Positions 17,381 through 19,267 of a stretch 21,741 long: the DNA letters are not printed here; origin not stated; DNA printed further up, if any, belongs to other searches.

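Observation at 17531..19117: FAD-dependent oxidoreductase fused to a C-terminal Rieske [2Fe-2S] domain, divergent from a two-component system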

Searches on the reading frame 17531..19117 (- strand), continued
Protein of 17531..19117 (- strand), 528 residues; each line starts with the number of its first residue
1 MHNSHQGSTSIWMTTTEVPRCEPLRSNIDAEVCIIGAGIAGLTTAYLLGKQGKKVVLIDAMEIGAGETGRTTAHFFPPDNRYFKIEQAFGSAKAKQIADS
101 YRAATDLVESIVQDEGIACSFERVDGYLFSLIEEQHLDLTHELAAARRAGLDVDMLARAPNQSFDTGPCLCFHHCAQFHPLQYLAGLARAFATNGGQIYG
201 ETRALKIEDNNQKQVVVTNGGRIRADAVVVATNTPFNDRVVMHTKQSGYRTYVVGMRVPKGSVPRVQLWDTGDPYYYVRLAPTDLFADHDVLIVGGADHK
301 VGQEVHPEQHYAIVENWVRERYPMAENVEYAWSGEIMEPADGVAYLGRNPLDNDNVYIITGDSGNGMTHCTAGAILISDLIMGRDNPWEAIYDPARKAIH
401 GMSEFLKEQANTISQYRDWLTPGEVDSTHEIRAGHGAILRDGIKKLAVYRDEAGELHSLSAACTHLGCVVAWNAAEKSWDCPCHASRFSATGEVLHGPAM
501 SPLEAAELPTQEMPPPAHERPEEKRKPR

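Call 7: find_homologous_proteins(query=window:17531-19117:-)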
Query window:17531-19117:- (528 aa): 7995 proteins with E <= 0.001 among 8000 candidates; the best 120 are listed.
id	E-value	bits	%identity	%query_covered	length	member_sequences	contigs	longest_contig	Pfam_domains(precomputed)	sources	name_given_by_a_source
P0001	0.0e+0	1209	100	98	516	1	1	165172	PF01266.31,PF13450.13,PF07992.21,PF03486.21,PF00355.33,PF01494.26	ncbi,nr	ncbi:MAG: FAD-dependent oxidoreductase [Burkholderiales bacterium]|nr:FAD-dependent oxidoreductase [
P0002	2.7e-270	916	78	95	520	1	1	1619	PF01266.31,PF13450.13,PF07992.21,PF00355.33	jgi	jgi:glycine/D-amino acid oxidase-like deaminating enzyme/nitrite reductase/ring-hydroxylating ferred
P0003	9.0e-249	845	69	99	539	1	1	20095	PF01266.31,PF13450.13,PF00355.33,PF01494.26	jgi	jgi:glycine/D-amino acid oxidase-like deaminating enzyme/nitrite reductase/ring-hydroxylating ferred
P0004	2.8e-247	840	67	99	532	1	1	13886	PF01266.31,PF13450.13,PF00355.33,PF12831.14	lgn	-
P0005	3.5e-247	839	69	99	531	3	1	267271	PF01946.24,PF01266.31,PF13450.13,PF00890.31,PF07992.21,PF00355.33,PF12831.14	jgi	jgi:glycine/D-amino acid oxidase-like deaminating enzyme/nitrite reductase/ring-hydroxylating ferred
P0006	1.5e-246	837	67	100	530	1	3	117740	PF01266.31,PF13450.13,PF00890.31,PF07992.21,PF00355.33,PF12831.14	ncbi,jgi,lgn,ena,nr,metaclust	ncbi:MAG: oxidoreductase [Burkholderiales bacterium RIFCSPLOWO2_02_FULL_57_36]|nr:MAG: oxidoreductas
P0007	2.5e-246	837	70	98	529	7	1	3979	PF01266.31,PF13450.13,PF07992.21,PF00355.33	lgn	-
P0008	1.2e-245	834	70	96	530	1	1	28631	PF01266.31,PF13450.13,PF07992.21,PF00355.33,PF01494.26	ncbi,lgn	-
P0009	3.1e-245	833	70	96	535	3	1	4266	PF01266.31,PF13450.13,PF07992.21,PF00355.33,PF01494.26,PF12831.14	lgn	-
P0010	5.2e-245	832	68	98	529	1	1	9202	PF01266.31,PF13450.13,PF00355.33,PF01494.26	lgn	-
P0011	7.3e-245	832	69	96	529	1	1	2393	PF01266.31,PF13450.13,PF00355.33,PF01494.26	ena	-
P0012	1.6e-244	831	69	97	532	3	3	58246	PF01266.31,PF13450.13,PF07992.21,PF00355.33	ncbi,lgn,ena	-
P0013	1.2e-242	824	68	97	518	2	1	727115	PF01266.31,PF13450.13,PF00890.31,PF07992.21,PF00355.33,PF01494.26,PF12831.14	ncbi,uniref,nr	ncbi:FAD-dependent oxidoreductase [Noviherbaspirillum cavernae]|uniref:FAD-dependent oxidoreductase 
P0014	1.4e-242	824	69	96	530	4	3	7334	PF01266.31,PF13450.13,PF00355.33,PF12831.14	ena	-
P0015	1.5e-242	824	66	100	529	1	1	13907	PF01266.31,PF13450.13,PF00355.33,PF01494.26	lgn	-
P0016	4.1e-241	819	68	98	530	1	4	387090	PF01266.31,PF13450.13,PF07992.21,PF00355.33,PF01494.26,PF12831.14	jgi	jgi:glycine/D-amino acid oxidase-like deaminating enzyme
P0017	5.4e-241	819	69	96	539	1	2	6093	PF01266.31,PF13450.13,PF00890.31,PF07992.21,PF03486.21,PF00355.33,PF01134.29,PF12831.14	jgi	-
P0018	7.7e-241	818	66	99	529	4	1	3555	PF01266.31,PF13450.13,PF07992.21,PF00355.33,PF01494.26,PF12831.14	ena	-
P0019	2.3e-240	817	67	99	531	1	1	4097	PF01266.31,PF13450.13,PF00890.31,PF07992.21,PF00355.33,PF01494.26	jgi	jgi:glycine/D-amino acid oxidase-like deaminating enzyme/nitrite reductase/ring-hydroxylating ferred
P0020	7.5e-240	815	67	100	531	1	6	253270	PF01946.24,PF01266.31,PF13450.13,PF07992.21,PF00355.33,PF01494.26,PF12831.14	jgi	jgi:glycine/D-amino acid oxidase-like deaminating enzyme/nitrite reductase/ring-hydroxylating ferred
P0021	1.0e-239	815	67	98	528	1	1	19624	PF01266.31,PF13450.13,PF00890.31,PF00355.33,PF01134.29,PF01494.26,PF12831.14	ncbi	-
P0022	1.2e-239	815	65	100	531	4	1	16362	PF01266.31,PF13450.13,PF07992.21,PF00355.33,PF01494.26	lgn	-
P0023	1.3e-239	814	68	97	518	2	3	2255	PF01266.31,PF13450.13,PF00355.33,PF01494.26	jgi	-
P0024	2.9e-239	813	67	98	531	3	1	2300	PF01946.24,PF01266.31,PF13450.13,PF00355.33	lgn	-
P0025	1.7e-238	811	68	96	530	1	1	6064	PF01266.31,PF13450.13,PF07992.21,PF00355.33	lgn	-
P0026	2.3e-238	810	66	98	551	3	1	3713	PF01266.31,PF13450.13,PF07992.21,PF00355.33,PF01494.26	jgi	jgi:glycine/D-amino acid oxidase-like deaminating enzyme/nitrite reductase/ring-hydroxylating ferred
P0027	2.5e-238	810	65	100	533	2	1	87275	PF01266.31,PF13450.13,PF00890.31,PF00355.33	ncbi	ncbi:FAD-dependent oxidoreductase [Noviherbaspirillum agri]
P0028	3.5e-238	810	67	96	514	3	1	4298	PF01266.31,PF13450.13,PF00890.31,PF00355.33,PF01494.26,PF12831.14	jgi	jgi:glycine/D-amino acid oxidase-like deaminating enzyme/nitrite reductase/ring-hydroxylating ferred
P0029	5.1e-238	809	65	99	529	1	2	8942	PF01266.31,PF13450.13,PF00890.31,PF00355.33,PF01494.26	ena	-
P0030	1.1e-237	808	65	100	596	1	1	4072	PF01266.31,PF13450.13,PF00890.31,PF00355.33,PF01494.26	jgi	jgi:glycine/D-amino acid oxidase-like deaminating enzyme/nitrite reductase/ring-hydroxylating ferred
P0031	1.1e-237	808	68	98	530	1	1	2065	PF01266.31,PF13450.13,PF07992.21,PF00355.33,PF01494.26,PF12831.14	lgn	-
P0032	2.4e-237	807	65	99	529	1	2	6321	PF01266.31,PF13450.13,PF00890.31,PF07992.21,PF00355.33,PF01494.26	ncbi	ncbi:MAG: FAD-dependent oxidoreductase [Burkholderiaceae bacterium]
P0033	2.7e-237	807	68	96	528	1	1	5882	PF01266.31,PF13450.13,PF00355.33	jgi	jgi:glycine/D-amino acid oxidase-like deaminating enzyme/nitrite reductase/ring-hydroxylating ferred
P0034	8.3e-237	805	67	96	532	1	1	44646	PF01266.31,PF13450.13,PF00355.33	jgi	jgi:glycine/D-amino acid oxidase-like deaminating enzyme/nitrite reductase/ring-hydroxylating ferred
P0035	2.3e-236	804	64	100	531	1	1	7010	PF01266.31,PF13450.13,PF00355.33,PF01494.26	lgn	-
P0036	4.1e-236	803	66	98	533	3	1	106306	PF01266.31,PF13450.13,PF07992.21,PF00355.33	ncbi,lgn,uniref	ncbi:glycine/D-amino acid oxidase-like deaminating enzyme/nitrite reductase/ring-hydroxylating ferre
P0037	5.6e-236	802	64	99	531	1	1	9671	PF01266.31,PF13450.13,PF07992.21,PF00355.33,PF01494.26,PF12831.14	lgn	-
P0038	6.2e-236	802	68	94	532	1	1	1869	PF01266.31,PF13450.13,PF07992.21,PF13738.13,PF00355.33,PF01494.26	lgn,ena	-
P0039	7.0e-236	802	65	98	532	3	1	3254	PF01266.31,PF13450.13,PF07992.21,PF00355.33,PF01494.26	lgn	-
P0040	8.2e-236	802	67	96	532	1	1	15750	PF01946.24,PF01266.31,PF13450.13,PF07992.21,PF00355.33,PF01494.26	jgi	jgi:glycine/D-amino acid oxidase-like deaminating enzyme/nitrite reductase/ring-hydroxylating ferred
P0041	1.6e-235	801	66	96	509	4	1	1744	PF01266.31,PF13450.13,PF00355.33,PF12831.14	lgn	-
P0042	1.7e-235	801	66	99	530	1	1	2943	PF01266.31,PF13450.13,PF00890.31,PF00355.33,PF01494.26,PF12831.14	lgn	-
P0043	5.5e-235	799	63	99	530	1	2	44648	PF01266.31,PF13450.13,PF07992.21,PF00355.33,PF01494.26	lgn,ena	-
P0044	1.4e-234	798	64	99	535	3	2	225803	PF01946.24,PF01266.31,PF13450.13,PF07992.21,PF00355.33,PF01494.26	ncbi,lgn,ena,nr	ncbi:MAG TPA: FAD-dependent oxidoreductase [Oxalobacteraceae bacterium]|nr:FAD-dependent oxidoreduct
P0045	1.5e-234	798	66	96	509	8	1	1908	PF01266.31,PF13450.13,PF00355.33,PF12831.14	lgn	-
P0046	1.7e-234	798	65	99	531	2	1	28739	PF01266.31,PF13450.13,PF07992.21,PF00355.33,PF01494.26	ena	-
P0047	1.7e-234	798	64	100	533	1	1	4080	PF01946.24,PF01266.31,PF13450.13,PF07992.21,PF00355.33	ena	-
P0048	2.3e-234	797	65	100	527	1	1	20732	PF01946.24,PF01266.31,PF01593.31,PF13450.13,PF00890.31,PF07992.21,PF13738.13,PF03486.21,PF00355.33,PF01494.26,PF12831.14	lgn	-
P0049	2.5e-234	797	64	99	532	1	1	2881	PF01266.31,PF13450.13,PF07992.21,PF00355.33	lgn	-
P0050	2.7e-234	797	67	96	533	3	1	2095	PF01946.24,PF01266.31,PF13450.13,PF00890.31,PF00355.33,PF12831.14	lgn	-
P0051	2.9e-234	797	64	98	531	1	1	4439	PF01266.31,PF13450.13,PF07992.21,PF00355.33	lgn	-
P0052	3.0e-234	797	64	100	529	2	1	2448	PF01266.31,PF13450.13,PF07992.21,PF00355.33,PF01494.26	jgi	jgi:glycine/D-amino acid oxidase-like deaminating enzyme/nitrite reductase/ring-hydroxylating ferred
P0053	3.6e-234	796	64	98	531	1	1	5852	PF01266.31,PF13450.13,PF07992.21,PF00355.33,PF01494.26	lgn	-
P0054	4.2e-234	796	66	98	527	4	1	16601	PF01266.31,PF13450.13,PF00355.33,PF12831.14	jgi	jgi:glycine/D-amino acid oxidase-like deaminating enzyme/nitrite reductase/ring-hydroxylating ferred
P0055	5.2e-234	796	68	94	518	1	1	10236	PF01266.31,PF13450.13,PF00890.31,PF00355.33,PF01494.26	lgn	-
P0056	5.5e-234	796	64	98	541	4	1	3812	PF01266.31,PF13450.13,PF07992.21,PF00355.33,PF01494.26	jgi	jgi:glycine/D-amino acid oxidase-like deaminating enzyme/nitrite reductase/ring-hydroxylating ferred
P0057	7.7e-234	795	65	98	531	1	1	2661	PF01266.31,PF00355.33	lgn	-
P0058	1.1e-233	795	68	94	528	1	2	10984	PF01266.31,PF13450.13,PF07992.21,PF00355.33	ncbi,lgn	-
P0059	2.1e-233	794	64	100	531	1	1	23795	PF01266.31,PF13450.13,PF07992.21,PF00355.33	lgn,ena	-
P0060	2.4e-233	794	66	98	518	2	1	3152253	PF01266.31,PF13450.13,PF00890.31,PF03486.21,PF00355.33,PF01494.26,PF12831.14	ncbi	-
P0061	2.7e-233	794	68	96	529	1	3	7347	PF01946.24,PF01266.31,PF01593.31,PF13450.13,PF07992.21,PF00355.33,PF01494.26,PF12831.14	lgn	-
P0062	2.9e-233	794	67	95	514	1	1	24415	PF01266.31,PF13450.13,PF07992.21,PF00355.33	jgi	jgi:glycine/D-amino acid oxidase-like deaminating enzyme/nitrite reductase/ring-hydroxylating ferred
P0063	5.3e-233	793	65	100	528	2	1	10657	PF01266.31,PF01593.31,PF13450.13,PF00890.31,PF07992.21,PF03486.21,PF00355.33,PF12831.14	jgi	jgi:glycine/D-amino acid oxidase-like deaminating enzyme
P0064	5.7e-233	793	67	94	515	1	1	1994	PF01266.31,PF13450.13,PF00355.33,PF01494.26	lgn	-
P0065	7.9e-233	792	66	95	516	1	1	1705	PF01266.31,PF13450.13,PF07992.21,PF13738.13,PF03486.21,PF00355.33,PF01494.26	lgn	-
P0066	7.9e-233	792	64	100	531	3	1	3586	PF01946.24,PF01266.31,PF13450.13,PF07992.21,PF00355.33,PF01494.26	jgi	jgi:glycine/D-amino acid oxidase-like deaminating enzyme/nitrite reductase/ring-hydroxylating ferred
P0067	1.1e-232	792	67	94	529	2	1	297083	PF01266.31,PF13450.13,PF07992.21,PF00355.33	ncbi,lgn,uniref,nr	ncbi:FAD-dependent oxidoreductase [Pseudoduganella namucuonensis]|uniref:Glycine/D-amino acid oxidas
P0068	1.6e-232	791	62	100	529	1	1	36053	PF01266.31,PF13450.13,PF07992.21,PF00355.33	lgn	-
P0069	1.8e-232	791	65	95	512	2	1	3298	PF01266.31,PF13450.13,PF07992.21,PF00355.33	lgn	-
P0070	2.0e-232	791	65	98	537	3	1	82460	PF01266.31,PF13450.13,PF07992.21,PF00355.33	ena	-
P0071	3.1e-232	790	65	98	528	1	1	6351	PF01266.31,PF13450.13,PF07992.21,PF00355.33,PF01494.26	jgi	jgi:glycine/D-amino acid oxidase-like deaminating enzyme/nitrite reductase/ring-hydroxylating ferred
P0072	3.2e-232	790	69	93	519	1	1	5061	PF01266.31,PF13450.13,PF00890.31,PF07992.21,PF13738.13,PF03486.21,PF00355.33,PF01494.26,PF12831.14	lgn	-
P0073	6.5e-232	789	63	99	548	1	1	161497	PF01266.31,PF13450.13,PF00355.33,PF01494.26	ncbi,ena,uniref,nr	ncbi:MAG TPA: FAD-dependent oxidoreductase [Noviherbaspirillum sp.]|uniref:FAD-dependent oxidoreduct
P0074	8.7e-232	789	66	96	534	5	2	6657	PF01266.31,PF13450.13,PF07992.21,PF00355.33,PF01494.26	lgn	-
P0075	2.6e-231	787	65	98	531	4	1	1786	PF01266.31,PF13450.13,PF07992.21,PF00355.33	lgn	-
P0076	3.0e-231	787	66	95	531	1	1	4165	PF01266.31,PF13450.13,PF00355.33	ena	-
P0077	5.2e-231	786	65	95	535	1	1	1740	PF01946.24,PF01266.31,PF13450.13,PF00355.33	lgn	-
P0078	9.4e-231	785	65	98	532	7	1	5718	PF01266.31,PF13450.13,PF00355.33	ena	-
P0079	1.1e-230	785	64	100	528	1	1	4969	PF01266.31,PF13450.13,PF00355.33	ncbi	ncbi:MAG: FAD-dependent oxidoreductase [Massilia sp.]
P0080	1.3e-230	785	65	95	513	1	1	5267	PF01266.31,PF13450.13,PF00355.33,PF01494.26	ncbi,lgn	-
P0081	4.6e-230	783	64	98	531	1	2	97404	PF01266.31,PF13450.13,PF07992.21,PF00355.33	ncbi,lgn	ncbi:MAG: FAD-dependent oxidoreductase [Pseudomonadota bacterium]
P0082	5.6e-230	783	62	99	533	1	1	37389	PF01266.31,PF13450.13,PF07992.21,PF00355.33,PF01494.26,PF12831.14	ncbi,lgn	ncbi:MAG TPA: FAD-dependent oxidoreductase [Noviherbaspirillum sp.]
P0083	5.6e-230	783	62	100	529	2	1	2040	PF01266.31,PF13450.13,PF00355.33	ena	-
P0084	5.8e-230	783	63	98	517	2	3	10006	PF01266.31,PF00355.33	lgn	-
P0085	6.4e-230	782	63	100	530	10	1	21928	PF01946.24,PF01266.31,PF13450.13,PF07992.21,PF03486.21,PF00355.33,PF01494.26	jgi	-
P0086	8.1e-230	782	64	95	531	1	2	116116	PF01266.31,PF13450.13,PF00355.33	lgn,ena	-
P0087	9.2e-230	782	62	100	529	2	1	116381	PF01266.31,PF13450.13,PF00355.33,PF01494.26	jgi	jgi:glycine/D-amino acid oxidase-like deaminating enzyme/nitrite reductase/ring-hydroxylating ferred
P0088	1.0e-229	782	66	95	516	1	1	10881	PF01266.31,PF13450.13,PF07992.21,PF13738.13,PF00355.33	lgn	-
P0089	2.0e-229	781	67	94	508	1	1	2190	PF01266.31,PF13450.13,PF07992.21,PF00355.33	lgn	-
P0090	2.2e-229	781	64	98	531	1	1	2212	PF01266.31,PF13450.13,PF00890.31,PF00355.33,PF01494.26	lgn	-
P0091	2.4e-229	781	64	98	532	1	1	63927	PF01266.31,PF13450.13,PF07992.21,PF13738.13,PF00355.33,PF01494.26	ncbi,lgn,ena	-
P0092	3.0e-229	780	65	95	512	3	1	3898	PF01266.31,PF13450.13,PF00890.31,PF07992.21,PF03486.21,PF00355.33,PF01494.26,PF12831.14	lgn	-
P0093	5.3e-229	779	63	100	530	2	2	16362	PF01266.31,PF13450.13,PF07992.21,PF03486.21,PF00355.33,PF01494.26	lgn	-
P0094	6.1e-229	779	66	96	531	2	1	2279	PF01266.31,PF13450.13,PF00355.33,PF01494.26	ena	-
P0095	7.2e-229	779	62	100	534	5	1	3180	PF01946.24,PF01266.31,PF00355.33,PF01494.26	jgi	jgi:glycine/D-amino acid oxidase-like deaminating enzyme/nitrite reductase/ring-hydroxylating ferred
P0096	8.3e-229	779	66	96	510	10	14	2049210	PF01266.31,PF13450.13,PF07992.21,PF00355.33,PF12831.14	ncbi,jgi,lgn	-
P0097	1.7e-228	778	63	99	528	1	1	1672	PF01266.31,PF13450.13,PF07992.21,PF00355.33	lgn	-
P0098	1.8e-228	778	61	98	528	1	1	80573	PF01266.31,PF13450.13,PF07992.21,PF00355.33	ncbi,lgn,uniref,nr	ncbi:FAD-dependent oxidoreductase [Massilia niastensis]|uniref:FAD-dependent oxidoreductase n=1 Tax=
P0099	2.9e-228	777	63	98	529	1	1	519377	PF01266.31,PF13450.13,PF00355.33,PF01494.26,PF12831.14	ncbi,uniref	ncbi:FAD-dependent oxidoreductase [Noviherbaspirillum sp. ST9]|uniref:FAD-dependent oxidoreductase n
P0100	3.0e-228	777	63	100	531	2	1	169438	PF01266.31,PF13450.13,PF07992.21,PF00355.33,PF12831.14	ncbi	-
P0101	3.0e-228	777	63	98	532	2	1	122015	PF01946.24,PF01266.31,PF13450.13,PF07992.21,PF00355.33,PF01494.26,PF12831.14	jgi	jgi:glycine/D-amino acid oxidase-like deaminating enzyme/nitrite reductase/ring-hydroxylating ferred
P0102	3.2e-228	777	66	96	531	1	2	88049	PF01266.31,PF13450.13,PF00355.33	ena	-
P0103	4.1e-228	777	65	95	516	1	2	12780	PF01266.31,PF13450.13,PF07992.21,PF03486.21,PF00355.33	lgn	-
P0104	4.7e-228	776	64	96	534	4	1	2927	PF01266.31,PF13450.13,PF07992.21,PF00355.33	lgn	-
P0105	1.0e-227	775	62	100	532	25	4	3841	PF01266.31,PF13450.13,PF07992.21,PF00355.33,PF01494.26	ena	-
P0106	1.1e-227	775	63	99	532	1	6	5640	PF01266.31,PF13450.13,PF00890.31,PF07992.21,PF00355.33,PF01494.26,PF12831.14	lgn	-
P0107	1.2e-227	775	64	98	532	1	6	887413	PF01946.24,PF01266.31,PF13450.13,PF00355.33,PF01494.26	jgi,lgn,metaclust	metaclust:\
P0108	2.2e-227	774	65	94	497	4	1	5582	PF01266.31,PF13450.13,PF07992.21,PF00355.33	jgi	jgi:glycine/D-amino acid oxidase-like deaminating enzyme/nitrite reductase/ring-hydroxylating ferred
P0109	3.8e-227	773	64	93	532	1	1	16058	PF01946.24,PF01266.31,PF13450.13,PF00355.33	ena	-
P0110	4.3e-227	773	64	98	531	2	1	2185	PF01266.31,PF13450.13,PF07992.21,PF00355.33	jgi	jgi:glycine/D-amino acid oxidase-like deaminating enzyme/nitrite reductase/ring-hydroxylating ferred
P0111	4.4e-227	773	62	100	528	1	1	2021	PF01266.31,PF13450.13,PF07992.21,PF00355.33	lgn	-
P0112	4.5e-227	773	64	98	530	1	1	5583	PF01266.31,PF13450.13,PF00355.33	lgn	-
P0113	9.2e-227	772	63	98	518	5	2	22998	PF01266.31,PF13450.13,PF07992.21,PF00355.33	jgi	jgi:glycine/D-amino acid oxidase-like deaminating enzyme/nitrite reductase/ring-hydroxylating ferred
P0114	1.1e-226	772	64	96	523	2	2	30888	PF01266.31,PF13450.13,PF07992.21,PF00355.33,PF01494.26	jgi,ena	jgi:glycine/D-amino acid oxidase-like deaminating enzyme/nitrite reductase/ring-hydroxylating ferred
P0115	1.3e-226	772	62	98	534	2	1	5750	PF01266.31,PF13450.13,PF00355.33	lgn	-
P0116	1.9e-226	771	64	96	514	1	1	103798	PF01266.31,PF13450.13,PF00890.31,PF07992.21,PF13738.13,PF03486.21,PF00355.33,PF01494.26,PF12831.14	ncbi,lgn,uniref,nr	ncbi:Glycine/D-amino acid oxidase [Nitrosospira sp. Nl5]|uniref:FAD-dependent oxidoreductase n=1 Tax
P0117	2.3e-226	771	64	98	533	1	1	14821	PF01266.31,PF00355.33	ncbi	ncbi:MAG: FAD-dependent oxidoreductase [Massilia sp.]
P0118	2.6e-226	771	62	98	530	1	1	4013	PF01266.31,PF13450.13,PF07992.21,PF00355.33,PF12831.14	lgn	-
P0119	2.6e-226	771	62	100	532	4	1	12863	PF01266.31,PF13450.13,PF07992.21,PF00355.33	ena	-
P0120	2.6e-226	771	63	97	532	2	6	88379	PF01266.31,PF13450.13,PF00355.33,PF01494.26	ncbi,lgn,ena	-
